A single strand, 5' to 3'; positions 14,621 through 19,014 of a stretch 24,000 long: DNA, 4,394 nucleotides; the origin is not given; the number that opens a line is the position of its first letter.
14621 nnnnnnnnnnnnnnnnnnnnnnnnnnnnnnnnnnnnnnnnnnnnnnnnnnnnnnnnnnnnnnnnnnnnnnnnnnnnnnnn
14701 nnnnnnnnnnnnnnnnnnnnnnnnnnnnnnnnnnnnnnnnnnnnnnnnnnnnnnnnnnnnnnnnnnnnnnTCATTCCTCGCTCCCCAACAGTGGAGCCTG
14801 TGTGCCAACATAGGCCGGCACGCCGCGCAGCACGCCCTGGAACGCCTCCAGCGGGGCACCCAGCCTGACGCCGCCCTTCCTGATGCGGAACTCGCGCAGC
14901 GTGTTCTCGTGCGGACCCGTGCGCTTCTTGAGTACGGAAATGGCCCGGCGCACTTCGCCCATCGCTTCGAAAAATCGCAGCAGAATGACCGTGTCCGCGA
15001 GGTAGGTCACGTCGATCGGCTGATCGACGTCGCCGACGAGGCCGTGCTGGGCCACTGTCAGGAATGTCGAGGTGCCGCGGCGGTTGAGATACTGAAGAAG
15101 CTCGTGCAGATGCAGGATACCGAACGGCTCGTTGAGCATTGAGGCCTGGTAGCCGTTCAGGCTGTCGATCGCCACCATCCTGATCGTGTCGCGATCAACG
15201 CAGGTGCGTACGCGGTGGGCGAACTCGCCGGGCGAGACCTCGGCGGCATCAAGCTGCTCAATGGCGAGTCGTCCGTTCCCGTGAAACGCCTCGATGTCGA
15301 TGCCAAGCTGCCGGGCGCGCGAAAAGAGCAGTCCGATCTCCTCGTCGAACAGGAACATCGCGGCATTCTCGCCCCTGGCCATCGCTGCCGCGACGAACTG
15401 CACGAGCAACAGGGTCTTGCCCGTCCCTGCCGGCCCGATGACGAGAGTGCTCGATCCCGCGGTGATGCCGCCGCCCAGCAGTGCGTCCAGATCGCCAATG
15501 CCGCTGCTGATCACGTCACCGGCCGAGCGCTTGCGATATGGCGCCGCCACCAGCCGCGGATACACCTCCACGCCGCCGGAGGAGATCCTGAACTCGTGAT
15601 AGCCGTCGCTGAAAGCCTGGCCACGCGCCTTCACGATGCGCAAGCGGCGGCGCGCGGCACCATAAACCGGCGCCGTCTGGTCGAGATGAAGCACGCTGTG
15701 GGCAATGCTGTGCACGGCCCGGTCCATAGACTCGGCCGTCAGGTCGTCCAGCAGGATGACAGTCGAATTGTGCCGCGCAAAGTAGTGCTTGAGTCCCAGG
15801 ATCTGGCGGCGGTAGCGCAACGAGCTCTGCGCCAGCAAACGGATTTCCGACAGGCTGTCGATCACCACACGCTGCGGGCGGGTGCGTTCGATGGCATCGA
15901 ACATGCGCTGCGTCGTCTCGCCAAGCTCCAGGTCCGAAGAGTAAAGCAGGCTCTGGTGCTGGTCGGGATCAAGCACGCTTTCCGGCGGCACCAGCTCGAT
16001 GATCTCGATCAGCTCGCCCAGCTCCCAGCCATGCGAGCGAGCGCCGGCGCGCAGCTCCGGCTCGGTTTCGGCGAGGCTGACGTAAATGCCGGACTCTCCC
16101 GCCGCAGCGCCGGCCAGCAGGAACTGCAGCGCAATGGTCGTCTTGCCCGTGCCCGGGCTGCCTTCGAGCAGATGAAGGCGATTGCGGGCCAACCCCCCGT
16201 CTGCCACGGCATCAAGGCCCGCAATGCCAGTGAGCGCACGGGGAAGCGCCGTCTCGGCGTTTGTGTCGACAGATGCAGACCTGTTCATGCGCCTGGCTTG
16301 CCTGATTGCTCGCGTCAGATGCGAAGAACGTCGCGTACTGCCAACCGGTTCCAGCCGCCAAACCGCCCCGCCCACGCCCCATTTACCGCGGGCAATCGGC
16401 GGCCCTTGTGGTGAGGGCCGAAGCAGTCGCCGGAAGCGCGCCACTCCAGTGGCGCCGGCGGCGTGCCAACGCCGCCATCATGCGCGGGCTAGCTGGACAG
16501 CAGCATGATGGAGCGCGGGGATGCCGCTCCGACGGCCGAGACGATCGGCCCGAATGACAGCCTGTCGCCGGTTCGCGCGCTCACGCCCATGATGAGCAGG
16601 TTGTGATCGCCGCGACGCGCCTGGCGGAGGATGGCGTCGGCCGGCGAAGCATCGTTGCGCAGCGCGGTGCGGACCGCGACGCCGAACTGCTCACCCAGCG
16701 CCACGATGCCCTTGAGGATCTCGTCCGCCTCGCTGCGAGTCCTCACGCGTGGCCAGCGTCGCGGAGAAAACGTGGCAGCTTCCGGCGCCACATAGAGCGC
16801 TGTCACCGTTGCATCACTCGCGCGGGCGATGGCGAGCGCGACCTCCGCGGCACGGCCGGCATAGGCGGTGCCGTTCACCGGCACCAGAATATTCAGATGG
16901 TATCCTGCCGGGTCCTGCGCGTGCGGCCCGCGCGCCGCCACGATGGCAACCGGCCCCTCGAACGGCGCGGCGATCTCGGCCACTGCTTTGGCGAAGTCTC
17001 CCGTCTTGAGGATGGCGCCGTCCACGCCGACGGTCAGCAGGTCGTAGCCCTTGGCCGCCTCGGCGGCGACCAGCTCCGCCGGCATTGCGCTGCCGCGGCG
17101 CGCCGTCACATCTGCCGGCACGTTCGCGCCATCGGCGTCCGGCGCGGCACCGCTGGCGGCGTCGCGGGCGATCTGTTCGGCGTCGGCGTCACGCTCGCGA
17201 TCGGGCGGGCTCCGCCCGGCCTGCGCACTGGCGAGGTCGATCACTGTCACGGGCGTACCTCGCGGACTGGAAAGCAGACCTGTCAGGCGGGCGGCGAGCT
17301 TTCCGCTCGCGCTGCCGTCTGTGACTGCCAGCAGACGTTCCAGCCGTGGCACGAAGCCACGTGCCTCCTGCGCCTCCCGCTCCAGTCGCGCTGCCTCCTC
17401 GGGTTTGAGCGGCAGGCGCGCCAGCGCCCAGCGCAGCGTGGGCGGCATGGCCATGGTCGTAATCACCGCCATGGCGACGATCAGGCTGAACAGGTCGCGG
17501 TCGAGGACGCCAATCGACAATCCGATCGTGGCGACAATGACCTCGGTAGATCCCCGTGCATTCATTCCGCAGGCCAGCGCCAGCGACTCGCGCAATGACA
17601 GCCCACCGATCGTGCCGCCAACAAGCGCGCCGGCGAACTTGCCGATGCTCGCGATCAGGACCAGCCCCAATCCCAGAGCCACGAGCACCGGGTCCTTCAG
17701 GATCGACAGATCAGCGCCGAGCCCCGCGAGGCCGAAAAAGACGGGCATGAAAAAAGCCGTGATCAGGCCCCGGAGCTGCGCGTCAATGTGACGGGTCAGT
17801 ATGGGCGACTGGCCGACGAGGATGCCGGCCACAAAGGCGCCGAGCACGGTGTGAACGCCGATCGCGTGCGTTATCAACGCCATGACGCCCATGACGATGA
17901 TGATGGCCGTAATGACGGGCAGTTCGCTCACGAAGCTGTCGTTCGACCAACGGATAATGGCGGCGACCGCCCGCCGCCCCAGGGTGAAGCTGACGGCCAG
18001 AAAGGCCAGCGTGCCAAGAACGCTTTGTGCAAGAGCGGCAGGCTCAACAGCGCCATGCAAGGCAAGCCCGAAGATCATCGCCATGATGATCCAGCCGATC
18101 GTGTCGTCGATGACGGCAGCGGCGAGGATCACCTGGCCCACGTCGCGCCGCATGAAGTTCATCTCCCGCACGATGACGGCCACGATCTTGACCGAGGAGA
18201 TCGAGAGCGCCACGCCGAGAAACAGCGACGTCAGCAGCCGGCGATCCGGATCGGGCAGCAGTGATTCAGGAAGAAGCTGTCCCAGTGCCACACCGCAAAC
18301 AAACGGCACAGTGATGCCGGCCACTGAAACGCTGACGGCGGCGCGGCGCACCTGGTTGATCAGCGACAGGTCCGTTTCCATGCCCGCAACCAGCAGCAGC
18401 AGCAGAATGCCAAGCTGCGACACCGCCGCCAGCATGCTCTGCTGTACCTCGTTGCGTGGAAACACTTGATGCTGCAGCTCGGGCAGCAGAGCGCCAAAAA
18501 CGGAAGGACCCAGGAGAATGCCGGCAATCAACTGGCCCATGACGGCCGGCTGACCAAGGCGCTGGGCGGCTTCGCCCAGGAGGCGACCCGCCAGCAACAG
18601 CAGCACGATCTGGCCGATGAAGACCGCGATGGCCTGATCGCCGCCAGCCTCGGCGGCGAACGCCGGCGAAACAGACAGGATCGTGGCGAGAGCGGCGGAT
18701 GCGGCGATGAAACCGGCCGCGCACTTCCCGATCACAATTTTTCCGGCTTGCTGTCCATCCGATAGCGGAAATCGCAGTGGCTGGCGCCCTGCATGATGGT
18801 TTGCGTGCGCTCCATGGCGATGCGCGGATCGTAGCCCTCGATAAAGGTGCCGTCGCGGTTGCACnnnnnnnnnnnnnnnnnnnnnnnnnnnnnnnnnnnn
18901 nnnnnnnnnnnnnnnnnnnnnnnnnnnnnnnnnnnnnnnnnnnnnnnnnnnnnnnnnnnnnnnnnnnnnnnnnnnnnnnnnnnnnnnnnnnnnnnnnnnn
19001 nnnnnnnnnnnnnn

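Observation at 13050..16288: KaiC-like ATPase with no KaiA/KaiB, translationally coupled to a pseudo-receiver hybrid histidine kinase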

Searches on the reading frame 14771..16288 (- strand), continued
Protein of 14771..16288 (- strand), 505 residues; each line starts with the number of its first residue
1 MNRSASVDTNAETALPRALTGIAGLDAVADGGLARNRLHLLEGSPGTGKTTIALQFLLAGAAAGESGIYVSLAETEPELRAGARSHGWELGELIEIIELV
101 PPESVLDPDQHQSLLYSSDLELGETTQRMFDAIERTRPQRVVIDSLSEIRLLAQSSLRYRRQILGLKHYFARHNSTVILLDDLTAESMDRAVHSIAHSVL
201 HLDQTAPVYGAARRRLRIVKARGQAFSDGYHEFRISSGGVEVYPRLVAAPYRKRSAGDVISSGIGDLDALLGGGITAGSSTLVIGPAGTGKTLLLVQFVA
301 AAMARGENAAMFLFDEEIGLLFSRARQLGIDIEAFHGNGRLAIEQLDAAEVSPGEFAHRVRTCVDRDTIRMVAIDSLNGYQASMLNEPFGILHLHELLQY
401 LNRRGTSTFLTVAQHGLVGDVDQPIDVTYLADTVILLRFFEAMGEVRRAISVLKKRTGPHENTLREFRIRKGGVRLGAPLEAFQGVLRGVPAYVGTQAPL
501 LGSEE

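Call 62: find_encoding_contigs(protein=P0200, flank=6000, max_places=2)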
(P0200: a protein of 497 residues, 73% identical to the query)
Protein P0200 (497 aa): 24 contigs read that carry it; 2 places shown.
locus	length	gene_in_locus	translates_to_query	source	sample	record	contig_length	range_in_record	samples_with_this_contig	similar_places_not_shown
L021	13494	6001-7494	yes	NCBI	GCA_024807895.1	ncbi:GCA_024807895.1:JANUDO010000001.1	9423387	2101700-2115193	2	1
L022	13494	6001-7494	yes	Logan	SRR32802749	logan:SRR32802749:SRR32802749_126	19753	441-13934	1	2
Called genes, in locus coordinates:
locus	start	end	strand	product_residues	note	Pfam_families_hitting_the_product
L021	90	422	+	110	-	-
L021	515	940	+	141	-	PF27746:Small_heat_shock_put (weak), PF00011:HSP20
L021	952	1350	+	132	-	PF00011:HSP20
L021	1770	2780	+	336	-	PF00989:PAS, PF13188:PAS_8 (weak), PF08448:PAS_4, PF13426:PAS_9, PF08447:PAS_3, PF07536:HWE_HK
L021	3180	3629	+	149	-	PF00011:HSP20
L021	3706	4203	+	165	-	PF00011:HSP20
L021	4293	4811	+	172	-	-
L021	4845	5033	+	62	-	-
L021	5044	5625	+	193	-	PF03449:GreA_GreB_N, PF01272:GreA_GreB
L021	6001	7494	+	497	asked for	PF00154:RecA_N (faint), PF03796:DnaB_C (faint), PF06745:ATPase, PF13191:AAA_16 (faint), PF13481:AAA_25, PF23442:DUF7125 (faint), PF13481:AAA_25 (weak), PF06745:ATPase, +9 more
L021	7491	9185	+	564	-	PF00512:HisKA, PF02518:HATPase_c, PF00072:Response_reg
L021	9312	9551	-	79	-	-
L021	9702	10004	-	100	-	-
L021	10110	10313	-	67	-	-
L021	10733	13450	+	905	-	PF00989:PAS, PF08448:PAS_4, PF08447:PAS_3, PF13426:PAS_9, PF01590:GAF, PF00989:PAS, PF08447:PAS_3, PF08448:PAS_4, +14 more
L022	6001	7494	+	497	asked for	PF00154:RecA_N (faint), PF03796:DnaB_C (faint), PF06745:ATPase, PF13191:AAA_16 (faint), PF13481:AAA_25, PF23442:DUF7125 (faint), PF13481:AAA_25 (weak), PF06745:ATPase, +9 more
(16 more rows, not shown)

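Call 63: find_encoding_contigs(protein=P0168, flank=6000, max_places=2)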
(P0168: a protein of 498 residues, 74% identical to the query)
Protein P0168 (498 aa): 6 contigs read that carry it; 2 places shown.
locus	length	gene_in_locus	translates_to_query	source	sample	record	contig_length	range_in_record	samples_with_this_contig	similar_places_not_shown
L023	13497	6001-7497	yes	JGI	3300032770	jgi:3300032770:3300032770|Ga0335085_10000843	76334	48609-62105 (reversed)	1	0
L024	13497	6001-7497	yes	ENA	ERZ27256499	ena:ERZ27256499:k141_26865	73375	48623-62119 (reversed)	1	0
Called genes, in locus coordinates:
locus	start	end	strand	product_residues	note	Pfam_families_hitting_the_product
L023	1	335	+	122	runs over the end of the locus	-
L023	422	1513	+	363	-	PF08240:ADH_N, PF00107:ADH_zinc_N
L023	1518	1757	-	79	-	-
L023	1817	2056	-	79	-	-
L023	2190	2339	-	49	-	-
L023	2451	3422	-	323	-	PF02826:2-Hacid_dh_C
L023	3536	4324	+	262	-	PF00106:adh_short, PF08659:KR (weak), PF13561:adh_short_C2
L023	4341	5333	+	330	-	PF00389:2-Hacid_dh, PF02826:2-Hacid_dh_C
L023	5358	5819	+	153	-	PF13548:DUF4126 (weak)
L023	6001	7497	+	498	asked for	PF00154:RecA_N (faint), PF03796:DnaB_C (faint), PF05625:PAXNEB (faint), PF06745:ATPase, PF13191:AAA_16 (faint), PF13481:AAA_25 (weak), PF13481:AAA_25 (weak), PF06745:ATPase, +7 more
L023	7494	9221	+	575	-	PF00512:HisKA, PF02518:HATPase_c, PF00072:Response_reg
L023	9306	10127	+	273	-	PF03328:HpcH_HpaI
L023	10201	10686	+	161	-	PF02639:DUF188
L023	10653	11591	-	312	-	PF05787:PhoX (faint), PF08450:SGL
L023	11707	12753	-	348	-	PF00389:2-Hacid_dh, PF02826:2-Hacid_dh_C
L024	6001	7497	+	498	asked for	PF00154:RecA_N (faint), PF03796:DnaB_C (faint), PF05625:PAXNEB (faint), PF06745:ATPase, PF13191:AAA_16 (faint), PF13481:AAA_25 (weak), PF13481:AAA_25 (weak), PF06745:ATPase, +7 more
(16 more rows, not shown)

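Call 64: find_encoding_contigs(protein=P0140, flank=6000, max_places=2)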
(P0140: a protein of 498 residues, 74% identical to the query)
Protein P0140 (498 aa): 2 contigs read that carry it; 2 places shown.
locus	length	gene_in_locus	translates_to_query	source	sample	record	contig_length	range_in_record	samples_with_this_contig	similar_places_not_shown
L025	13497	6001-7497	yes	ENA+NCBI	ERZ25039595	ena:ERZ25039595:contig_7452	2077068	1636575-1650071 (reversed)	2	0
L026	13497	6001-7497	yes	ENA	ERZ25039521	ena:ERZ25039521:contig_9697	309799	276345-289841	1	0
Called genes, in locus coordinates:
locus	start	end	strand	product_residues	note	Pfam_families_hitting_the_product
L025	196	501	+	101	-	PF00171:Aldedh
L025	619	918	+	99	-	PF13924:Lipocalin_5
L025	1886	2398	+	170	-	PF00198:2-oxoacid_dh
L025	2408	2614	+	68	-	-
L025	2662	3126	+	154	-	PF02826:2-Hacid_dh_C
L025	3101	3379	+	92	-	PF02826:2-Hacid_dh_C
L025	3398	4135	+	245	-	PF02974:Inh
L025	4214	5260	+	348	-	PF01494:FAD_binding_3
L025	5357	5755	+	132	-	PF21274:Rng_hyd_C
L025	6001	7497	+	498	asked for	PF03796:DnaB_C (faint), PF05625:PAXNEB (faint), PF06745:ATPase, PF13191:AAA_16 (faint), PF13481:AAA_25 (weak), PF00154:RecA_N (weak), PF13481:AAA_25 (weak), PF06745:ATPase, +2 more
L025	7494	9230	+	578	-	PF00512:HisKA, PF02518:HATPase_c, PF00072:Response_reg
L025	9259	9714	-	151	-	PF04002:RadC, PF14464:Prok-JAB (weak)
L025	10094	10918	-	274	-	PF00557:Peptidase_M24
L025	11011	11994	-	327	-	PF01073:3Beta_HSD, PF01370:Epimerase, PF04321:RmlD_sub_bind, PF16363:GDP_Man_Dehyd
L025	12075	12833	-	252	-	PF00106:adh_short, PF01370:Epimerase (faint), PF08659:KR (weak), PF13561:adh_short_C2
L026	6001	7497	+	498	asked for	PF03796:DnaB_C (faint), PF05625:PAXNEB (faint), PF06745:ATPase, PF13191:AAA_16 (faint), PF13481:AAA_25 (weak), PF00154:RecA_N (weak), PF13481:AAA_25 (weak), PF06745:ATPase, +2 more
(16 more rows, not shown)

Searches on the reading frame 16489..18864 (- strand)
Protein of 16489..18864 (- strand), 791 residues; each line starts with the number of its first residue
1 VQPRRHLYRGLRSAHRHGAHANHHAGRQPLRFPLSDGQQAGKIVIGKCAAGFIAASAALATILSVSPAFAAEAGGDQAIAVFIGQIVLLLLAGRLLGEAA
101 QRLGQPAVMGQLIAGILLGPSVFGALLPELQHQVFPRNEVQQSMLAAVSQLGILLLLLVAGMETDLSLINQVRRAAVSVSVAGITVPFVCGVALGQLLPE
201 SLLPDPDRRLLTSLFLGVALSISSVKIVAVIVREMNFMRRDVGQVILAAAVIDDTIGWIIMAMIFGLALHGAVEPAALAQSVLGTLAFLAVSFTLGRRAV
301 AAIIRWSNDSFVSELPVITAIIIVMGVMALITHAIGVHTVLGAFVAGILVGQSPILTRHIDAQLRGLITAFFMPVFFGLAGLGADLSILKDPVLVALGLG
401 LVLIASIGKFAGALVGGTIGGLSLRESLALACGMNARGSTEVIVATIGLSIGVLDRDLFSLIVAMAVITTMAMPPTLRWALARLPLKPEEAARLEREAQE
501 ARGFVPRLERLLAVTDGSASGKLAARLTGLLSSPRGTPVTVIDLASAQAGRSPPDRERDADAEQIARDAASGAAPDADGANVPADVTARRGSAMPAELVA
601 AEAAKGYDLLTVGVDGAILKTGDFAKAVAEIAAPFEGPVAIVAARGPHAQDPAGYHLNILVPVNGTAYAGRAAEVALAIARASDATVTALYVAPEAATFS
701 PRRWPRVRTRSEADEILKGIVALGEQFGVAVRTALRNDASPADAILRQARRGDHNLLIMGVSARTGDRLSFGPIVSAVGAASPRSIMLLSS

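Call 3: search_protein_families(library=pfam, proteins=[window:16489-18864:-], max_evalue=0.01)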
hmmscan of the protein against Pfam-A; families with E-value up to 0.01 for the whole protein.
window:16489-18864:- (791 aa): 2 families
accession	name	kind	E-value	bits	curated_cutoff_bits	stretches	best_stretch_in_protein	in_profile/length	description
PF00999.27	Na_H_Exchanger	-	8.4e-54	183.3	26.2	1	94-481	9-373/375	Sodium/hydrogen exchanger, transmembrane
PF00582.32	Usp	-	1.2e-17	65.2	24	2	658-787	4-138/141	Universal stress protein family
